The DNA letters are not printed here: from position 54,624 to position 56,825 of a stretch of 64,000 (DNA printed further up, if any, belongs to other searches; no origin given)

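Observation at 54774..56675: Low-GC 633-aa orphan gene embedded in a ~70% GC neighbourhood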

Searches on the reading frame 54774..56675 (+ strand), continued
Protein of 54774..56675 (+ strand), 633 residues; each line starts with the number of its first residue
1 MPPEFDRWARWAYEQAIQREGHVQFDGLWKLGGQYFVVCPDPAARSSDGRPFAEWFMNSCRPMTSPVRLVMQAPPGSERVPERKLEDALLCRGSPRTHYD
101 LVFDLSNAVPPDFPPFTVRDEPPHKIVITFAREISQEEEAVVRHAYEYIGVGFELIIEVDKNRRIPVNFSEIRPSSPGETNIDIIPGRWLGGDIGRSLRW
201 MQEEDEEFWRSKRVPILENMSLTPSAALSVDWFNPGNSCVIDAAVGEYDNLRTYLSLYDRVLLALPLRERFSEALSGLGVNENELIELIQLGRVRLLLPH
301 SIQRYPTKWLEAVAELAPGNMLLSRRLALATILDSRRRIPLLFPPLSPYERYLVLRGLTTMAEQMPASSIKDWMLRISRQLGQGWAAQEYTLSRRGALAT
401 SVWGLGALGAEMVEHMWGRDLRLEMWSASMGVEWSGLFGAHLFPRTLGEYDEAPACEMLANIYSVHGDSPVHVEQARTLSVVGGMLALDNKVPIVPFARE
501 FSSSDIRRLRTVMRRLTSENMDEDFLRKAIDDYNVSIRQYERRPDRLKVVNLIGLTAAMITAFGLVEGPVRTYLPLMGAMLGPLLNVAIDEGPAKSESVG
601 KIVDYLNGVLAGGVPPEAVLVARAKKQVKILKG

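Call 77: get_annotated_region(hit=H3, flank=10000)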
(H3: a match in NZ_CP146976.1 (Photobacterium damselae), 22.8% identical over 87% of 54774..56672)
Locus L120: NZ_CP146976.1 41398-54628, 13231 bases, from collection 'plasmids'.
description: Photobacterium damselae subsp. damselae strain WMD-P3 plasmid pWMD-P3-2, complete sequence
organism: Photobacterium damselae (NCBI taxid 85581)
taxonomy: Bacteria; Pseudomonadota; Gammaproteobacteria; Vibrionales; Vibrionaceae; Photobacterium; Photobacterium damselae
host: -; source: -; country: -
typing (MOB-suite, as given by PLSDB): non-mobilizable
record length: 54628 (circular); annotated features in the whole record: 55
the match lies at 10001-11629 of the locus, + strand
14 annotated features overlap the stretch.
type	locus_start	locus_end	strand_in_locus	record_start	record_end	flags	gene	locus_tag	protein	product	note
CDS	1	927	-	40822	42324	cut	-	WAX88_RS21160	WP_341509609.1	hypothetical protein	-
CDS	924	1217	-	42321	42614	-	trbD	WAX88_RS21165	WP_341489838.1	conjugal transfer protein TrbD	-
CDS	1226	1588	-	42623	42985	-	-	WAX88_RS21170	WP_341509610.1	TrbC/VirB2 family protein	-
CDS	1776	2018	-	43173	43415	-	-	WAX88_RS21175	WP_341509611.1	hypothetical protein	-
CDS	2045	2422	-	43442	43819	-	-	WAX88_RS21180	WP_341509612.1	hypothetical protein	-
CDS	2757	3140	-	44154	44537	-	-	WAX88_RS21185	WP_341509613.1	TraY domain-containing protein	-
CDS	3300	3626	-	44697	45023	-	-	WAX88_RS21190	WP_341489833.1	hypothetical protein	-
CDS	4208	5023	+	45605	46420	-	-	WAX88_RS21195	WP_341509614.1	hypothetical protein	-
CDS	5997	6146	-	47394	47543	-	-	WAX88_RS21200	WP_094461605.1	Hok/Gef family protein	-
CDS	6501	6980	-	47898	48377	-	-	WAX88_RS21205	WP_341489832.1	hypothetical protein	-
CDS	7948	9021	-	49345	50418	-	-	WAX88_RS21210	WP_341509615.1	type II toxin-antitoxin system RnlA family toxin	-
CDS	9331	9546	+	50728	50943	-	-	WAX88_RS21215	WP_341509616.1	hypothetical protein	-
CDS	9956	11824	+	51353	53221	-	-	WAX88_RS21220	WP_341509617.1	hypothetical protein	-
CDS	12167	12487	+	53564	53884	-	-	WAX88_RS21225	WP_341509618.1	hypothetical protein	-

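Call 78: get_annotated_region(hit=H1, flank=10000)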
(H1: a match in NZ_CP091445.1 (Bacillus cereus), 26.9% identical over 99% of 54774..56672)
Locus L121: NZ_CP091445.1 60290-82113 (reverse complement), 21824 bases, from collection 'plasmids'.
description: Bacillus cereus strain MO2 plasmid unnamed1, complete sequence
organism: Bacillus cereus (NCBI taxid 1396)
taxonomy: Bacteria; Bacillota; Bacilli; Bacillales; Bacillaceae; Bacillus; Bacillus cereus
host: -; source: Moringa oleifera,whole organism,root surface; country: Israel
typing (MOB-suite, as given by PLSDB): non-mobilizable; replicon rep_cluster_1575,rep_cluster_164,rep_cluster_1751
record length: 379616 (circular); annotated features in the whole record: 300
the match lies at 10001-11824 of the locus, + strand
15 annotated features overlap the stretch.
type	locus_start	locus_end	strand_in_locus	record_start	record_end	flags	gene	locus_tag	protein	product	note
CDS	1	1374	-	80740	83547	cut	-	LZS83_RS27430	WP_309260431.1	AbiH family protein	-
CDS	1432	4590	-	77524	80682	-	-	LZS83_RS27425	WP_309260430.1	HsdR family type I site-specific deoxyribonuclease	GO:0009307 - DNA restriction-modification system [Evidence IEA]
CDS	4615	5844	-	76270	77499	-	-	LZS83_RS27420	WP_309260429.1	restriction endonuclease subunit S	-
CDS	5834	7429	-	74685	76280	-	-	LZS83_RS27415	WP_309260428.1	type I restriction-modification system subunit M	GO:0006306 - DNA methylation [Evidence IEA]; GO:0009307 - DNA restriction-modification system [Evidence IEA]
CDS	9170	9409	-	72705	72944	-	-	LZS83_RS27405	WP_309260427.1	hypothetical protein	-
CDS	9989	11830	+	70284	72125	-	-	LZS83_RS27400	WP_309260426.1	hypothetical protein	-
CDS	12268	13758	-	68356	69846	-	-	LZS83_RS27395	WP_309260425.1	hypothetical protein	-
CDS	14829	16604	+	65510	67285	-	-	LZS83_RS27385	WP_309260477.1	DNA/RNA helicase domain-containing protein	-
CDS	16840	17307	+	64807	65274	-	-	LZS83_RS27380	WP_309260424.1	DUF2691 family protein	-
CDS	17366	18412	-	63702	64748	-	-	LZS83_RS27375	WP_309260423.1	N-acetylmuramoyl-L-alanine amidase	GO:0009253 - peptidoglycan catabolic process [Evidence IEA]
CDS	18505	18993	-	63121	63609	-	-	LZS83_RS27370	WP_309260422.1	phage holin family protein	-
CDS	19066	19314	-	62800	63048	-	-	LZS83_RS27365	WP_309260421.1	hypothetical protein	-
CDS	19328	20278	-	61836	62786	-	-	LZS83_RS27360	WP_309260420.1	hypothetical protein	-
CDS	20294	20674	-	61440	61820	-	-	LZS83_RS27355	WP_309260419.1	DUF1998 domain-containing protein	-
CDS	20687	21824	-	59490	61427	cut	-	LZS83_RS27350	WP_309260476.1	hypothetical protein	-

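Call 80: fold_search(model_id=the predicted structure, library=viral)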
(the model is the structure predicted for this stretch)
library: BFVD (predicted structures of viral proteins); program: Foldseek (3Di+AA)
matches with E <= 10: 163; with E <= 0.001: 0
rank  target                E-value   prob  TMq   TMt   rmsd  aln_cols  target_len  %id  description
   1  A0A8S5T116            1.6e-01  0.06  0.07  0.07  30.2       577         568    9  Uncharacterized protein [Myoviridae sp. ctWb16]
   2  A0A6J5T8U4            3.4e-01  0.38  0.07  0.08  13.6       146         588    8  Uncharacterized protein [uncultured Caudovirales phage]
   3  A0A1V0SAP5            3.8e-01  0.12  0.07  0.12  14.5       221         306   13  RNA methyltransferase [Catovirus CTV1]
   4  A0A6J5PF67            4.2e-01  0.18  0.08  0.21  14.3       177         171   14  Uncharacterized protein [uncultured Caudovirales phage]
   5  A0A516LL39            6.0e-01  0.09  0.09  0.11  20.2       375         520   13  (no name in the UniProt tables at hand)
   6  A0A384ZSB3            6.3e-01  0.14  0.07  0.17  15.2       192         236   17  Baseplate subunit [Vibrio phage YC]
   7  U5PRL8                7.8e-01  0.07  0.09  0.06  26.5       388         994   12  Endopeptidase [Cyanophage PP]
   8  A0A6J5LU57            1.1e+00  0.07  0.12  0.10  18.7       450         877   13  ART-PolyVal-like domain-containing protein [uncultured Caudovirales phage]
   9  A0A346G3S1            1.1e+00  0.06  0.13  0.16  26.7       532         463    9  (no name in the UniProt tables at hand)
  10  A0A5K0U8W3            1.1e+00  0.05  0.07  0.07  28.2       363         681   12  ABC transporter domain-containing protein [Yasminevirus sp. GU-2018]
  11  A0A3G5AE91            1.2e+00  0.06  0.07  0.09  20.7       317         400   12  Uncharacterized protein [Satyrvirus sp.]
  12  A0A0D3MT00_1          1.2e+00  0.04  0.07  0.05  29.3       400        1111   11  Tail tape measure protein [Lactococcus phage WRP3]
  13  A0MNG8                1.3e+00  0.90  0.10  0.09   4.2        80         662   14  (no name in the UniProt tables at hand)
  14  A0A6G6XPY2            1.3e+00  0.06  0.10  0.09  22.8       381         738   14  (no name in the UniProt tables at hand)
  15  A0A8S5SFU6            1.5e+00  0.05  0.09  0.08  22.2       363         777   12  Tail tape measure protein [Myoviridae sp. ctHMa1]
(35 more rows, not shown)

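Call 88: search_protein_families(library=pfam, proteins=[L087:7150-7800:+, L087:9891-11927:-, L090:5315-7375:+, L090:10134-11261:+, L091:10898-13660:-, L096:8860-10722:+, L096:5995-6708:+, L099:7023-7931:+, L089:6632-7804:-, L097:3946-4908:+], max_evalue=0.001)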
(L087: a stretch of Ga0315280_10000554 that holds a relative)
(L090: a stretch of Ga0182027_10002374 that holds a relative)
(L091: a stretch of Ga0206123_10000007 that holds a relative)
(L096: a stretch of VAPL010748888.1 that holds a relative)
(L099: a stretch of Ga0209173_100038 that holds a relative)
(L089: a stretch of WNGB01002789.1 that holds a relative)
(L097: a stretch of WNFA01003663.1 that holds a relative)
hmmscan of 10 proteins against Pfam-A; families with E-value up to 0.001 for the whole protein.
L087:7150-7800:+ (217 aa): 1 family
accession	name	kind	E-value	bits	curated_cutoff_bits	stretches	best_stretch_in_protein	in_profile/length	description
PF01936.24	NYN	-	1.3e-08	35.9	24.2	1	11-164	1-116/145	NYN domain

L087:9891-11927:- (678 aa): 6 families
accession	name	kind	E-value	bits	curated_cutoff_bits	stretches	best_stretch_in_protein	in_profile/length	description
PF00580.27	UvrD-helicase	-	1.5e-90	304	23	1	22-283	1-270/271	UvrD/REP helicase N-terminal domain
PF13361.12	UvrD_C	-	2.3e-75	254.6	25.6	1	290-630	1-348/350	UvrD-like helicase C-terminal domain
PF13245.12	AAA_19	-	3.4e-24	86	25.1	1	26-267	1-132/134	AAA domain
PF13538.12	UvrD_C_2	-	3.1e-10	40.2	27.4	1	571-628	4-52/52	UvrD-like helicase C-terminal domain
PF13604.12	AAA_30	-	3.5e-07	30.6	27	0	22-87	2-67/191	AAA domain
PF01443.25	Viral_helicase1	-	4.9e-07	30.2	21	0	519-626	131-225/228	Viral superfamily 1 RNA helicase core domain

L090:5315-7375:+ (687 aa): 4 families
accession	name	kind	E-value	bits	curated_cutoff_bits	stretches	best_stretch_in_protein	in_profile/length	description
PF04851.21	ResIII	-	8.9e-18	65.2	22.5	1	84-256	3-164/164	Type III restriction enzyme, res subunit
PF12728.13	HTH_17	-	2.4e-14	53.8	27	1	16-65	1-50/51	Helix-turn-helix domain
PF00271.37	Helicase_C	-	4.2e-14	53.2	23.5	1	339-444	4-109/110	Helicase conserved C-terminal domain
PF18766.7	SWI2_SNF2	-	3.8e-05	23.9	26.7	1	192-281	92-185/221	SWI2/SNF2 ATPase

L090:10134-11261:+ (376 aa): 1 family
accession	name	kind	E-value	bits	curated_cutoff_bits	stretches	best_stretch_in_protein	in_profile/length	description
PF21068.3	ATPgraspMvdD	-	3.9e-07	30.6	27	1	60-159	3-105/121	MvdD pre-ATP grasp domain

L091:10898-13660:- (920 aa): 3 families
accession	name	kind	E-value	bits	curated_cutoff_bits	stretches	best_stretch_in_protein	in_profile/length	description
PF05593.20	RHS_repeat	-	7.5e-62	205.1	22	8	297-331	1-35/38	RHS Repeat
PF03527.20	RHS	-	2.7e-06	27.6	27.9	1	682-715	3-36/38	RHS protein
PF15523.11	Ntox16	-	0.00031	21.4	25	1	859-906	33-81/85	Novel toxin 16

L096:8860-10722:+ (621 aa): 8 families
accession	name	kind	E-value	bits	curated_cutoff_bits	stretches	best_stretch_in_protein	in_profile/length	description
PF13361.12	UvrD_C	-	1.3e-24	87.7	25.6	2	545-606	281-348/350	UvrD-like helicase C-terminal domain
PF08378.17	NERD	-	2e-12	48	22.1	1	18-111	4-95/111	Nuclease-related domain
PF13538.12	UvrD_C_2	-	1.7e-09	37.8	27.4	1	552-600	2-48/52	UvrD-like helicase C-terminal domain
PF00580.27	UvrD-helicase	-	3e-09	37.4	23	1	248-336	4-97/271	UvrD/REP helicase N-terminal domain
PF01443.25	Viral_helicase1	-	6.6e-08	33.1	21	0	542-603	167-226/228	Viral superfamily 1 RNA helicase core domain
PF13245.12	AAA_19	-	8e-07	29.8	25.1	1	249-407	2-132/134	AAA domain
PF13087.12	AAA_12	-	1.1e-06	28.8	27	1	485-605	88-192/195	AAA domain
PF04851.21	ResIII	-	0.00012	22.5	22.5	1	246-380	6-143/164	Type III restriction enzyme, res subunit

L096:5995-6708:+ (238 aa): 0 families

L099:7023-7931:+ (303 aa): 0 families

L089:6632-7804:- (390 aa): 0 families

L097:3946-4908:+ (321 aa): 1 family
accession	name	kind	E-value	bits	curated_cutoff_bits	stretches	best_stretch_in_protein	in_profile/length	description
PF18144.7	SMODS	-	3.9e-11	43.9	26.5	1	4-139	3-134/164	Second Messenger Oligonucleotide or Dinucleotide Synthetase domain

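Call 93: find_homologous_proteins(query=L122:15075-16892:+, max_evalue=0.00001)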
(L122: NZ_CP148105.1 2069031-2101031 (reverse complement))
Query L122:15075-16892:+ (606 aa): 13 proteins with E <= 0.00001 among 8000 candidates.
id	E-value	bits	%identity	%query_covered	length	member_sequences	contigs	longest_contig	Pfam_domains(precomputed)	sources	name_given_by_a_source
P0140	0.0e+0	1352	100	100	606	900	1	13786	-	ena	-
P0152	0.0e+0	1346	100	100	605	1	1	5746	-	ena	-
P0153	0.0e+0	1338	99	100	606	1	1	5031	-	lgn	-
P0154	0.0e+0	1166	84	100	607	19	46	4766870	-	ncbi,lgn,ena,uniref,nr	ncbi:hypothetical protein POW25_03720 [Enterobacter roggenkampii]|uniref:hypothetical protein n=1 Ta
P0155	0.0e+0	1156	84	100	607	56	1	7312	-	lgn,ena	-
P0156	0.0e+0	1046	100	78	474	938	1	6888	-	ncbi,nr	ncbi:TPA: hypothetical protein RUT37_004693, partial [Escherichia coli]|nr:hypothetical protein [Esc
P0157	0.0e+0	1037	75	100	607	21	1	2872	-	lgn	-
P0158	1.7e-292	990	71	100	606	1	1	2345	-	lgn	-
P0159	4.0e-216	737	81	65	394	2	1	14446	-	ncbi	ncbi:hypothetical protein ACN1UX_004396, partial [Cronobacter malonaticus]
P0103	3.9e-110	387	35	90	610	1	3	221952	-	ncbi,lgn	-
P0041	2.8e-81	292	30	98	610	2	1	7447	-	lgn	-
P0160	3.1e-60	223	29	98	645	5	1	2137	-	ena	-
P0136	1.0e-34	138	27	66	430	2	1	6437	-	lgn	-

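Call 100: search_protein_families(library=phrogs, proteins=[window:54774-56672:+, L122:15075-16892:+, P0004, P0116, P0003], max_evalue=0.01)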
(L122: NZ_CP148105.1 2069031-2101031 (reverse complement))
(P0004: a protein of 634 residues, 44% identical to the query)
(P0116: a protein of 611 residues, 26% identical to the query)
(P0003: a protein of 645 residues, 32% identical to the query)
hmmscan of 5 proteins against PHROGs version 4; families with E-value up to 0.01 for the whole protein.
window:54774-56672:+ (633 aa): 1 family
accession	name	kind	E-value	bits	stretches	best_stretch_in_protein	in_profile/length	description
phrog_36744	-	unknown function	1.3e-39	137.2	1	93-562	90-549/613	-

L122:15075-16892:+ (606 aa): 1 family
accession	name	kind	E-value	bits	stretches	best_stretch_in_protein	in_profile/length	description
phrog_36744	-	unknown function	2.9e-90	304.6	1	18-604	11-609/613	-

P0004 (634 aa): 1 family
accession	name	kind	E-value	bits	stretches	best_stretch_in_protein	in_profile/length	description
phrog_36744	-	unknown function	1.7e-31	110.4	1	182-563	176-549/613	-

P0116 (611 aa): 1 family
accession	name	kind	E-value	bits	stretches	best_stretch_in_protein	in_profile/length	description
phrog_36744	-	unknown function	6e-32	111.9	1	9-548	5-548/613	-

P0003 (645 aa): 1 family
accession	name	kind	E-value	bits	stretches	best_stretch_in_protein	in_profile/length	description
phrog_36744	-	unknown function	1.8e-43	150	1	90-635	80-611/613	-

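Call 102: search_dna_similar(query=L122:15075-16892:+, collection=phages, mode=protein, max_evalue=0.001)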
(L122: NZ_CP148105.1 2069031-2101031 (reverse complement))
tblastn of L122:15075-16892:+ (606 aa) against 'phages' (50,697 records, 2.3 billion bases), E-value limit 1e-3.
No match.

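Call 103: search_dna_similar(query=L122:15075-16892:+, collection=plasmids, mode=protein, max_evalue=1e-10, max_rows=30)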
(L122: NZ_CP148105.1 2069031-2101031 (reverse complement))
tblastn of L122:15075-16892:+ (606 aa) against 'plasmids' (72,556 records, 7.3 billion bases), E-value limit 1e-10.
Records with a match: 5; places in all: 5; records where one place covers at least 80% of the query: 5.
Best place of each record, by identity: 95-99% 1; <60% 4.
By first word of the organism name: Salmonella 2; Escherichia 1; Photobacterium 1; Bacillus 1.
By predicted mobility (MOB-suite, as given by PLSDB): non-mobilizable 4; conjugative 1.
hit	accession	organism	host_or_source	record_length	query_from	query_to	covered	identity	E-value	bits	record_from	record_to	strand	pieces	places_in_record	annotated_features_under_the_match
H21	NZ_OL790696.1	Escherichia coli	-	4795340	1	606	100%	98.8%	0e+0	1107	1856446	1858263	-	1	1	none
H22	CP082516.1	Salmonella enterica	animal-chicken-young chicken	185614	16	500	80%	32.4%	2e-64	237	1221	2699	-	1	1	hypothetical protein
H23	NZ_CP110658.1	Salmonella enterica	stool,Homo sapiens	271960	16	500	80%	32.4%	2e-64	237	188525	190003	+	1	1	membrane protein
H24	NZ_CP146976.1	Photobacterium damselae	-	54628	4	492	81%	30.3%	5e-53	203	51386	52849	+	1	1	hypothetical protein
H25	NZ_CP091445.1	Bacillus cereus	Moringa oleifera,whole organism,root ...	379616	10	503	82%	26.5%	3e-33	144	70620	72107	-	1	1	hypothetical protein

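Call 104: find_related_loci(query=L122:15075-16892:+, collection=viral_contigs, flank=10000)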
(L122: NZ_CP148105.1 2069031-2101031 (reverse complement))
Query L122:15075-16892:+ (606 aa) in viral_contigs; peptide patterns used: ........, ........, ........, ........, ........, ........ (x = any residue, [..] = any of these).
59 stretches matched a pattern, but none encodes a relative of the query by tblastn (E <= 1e-3).
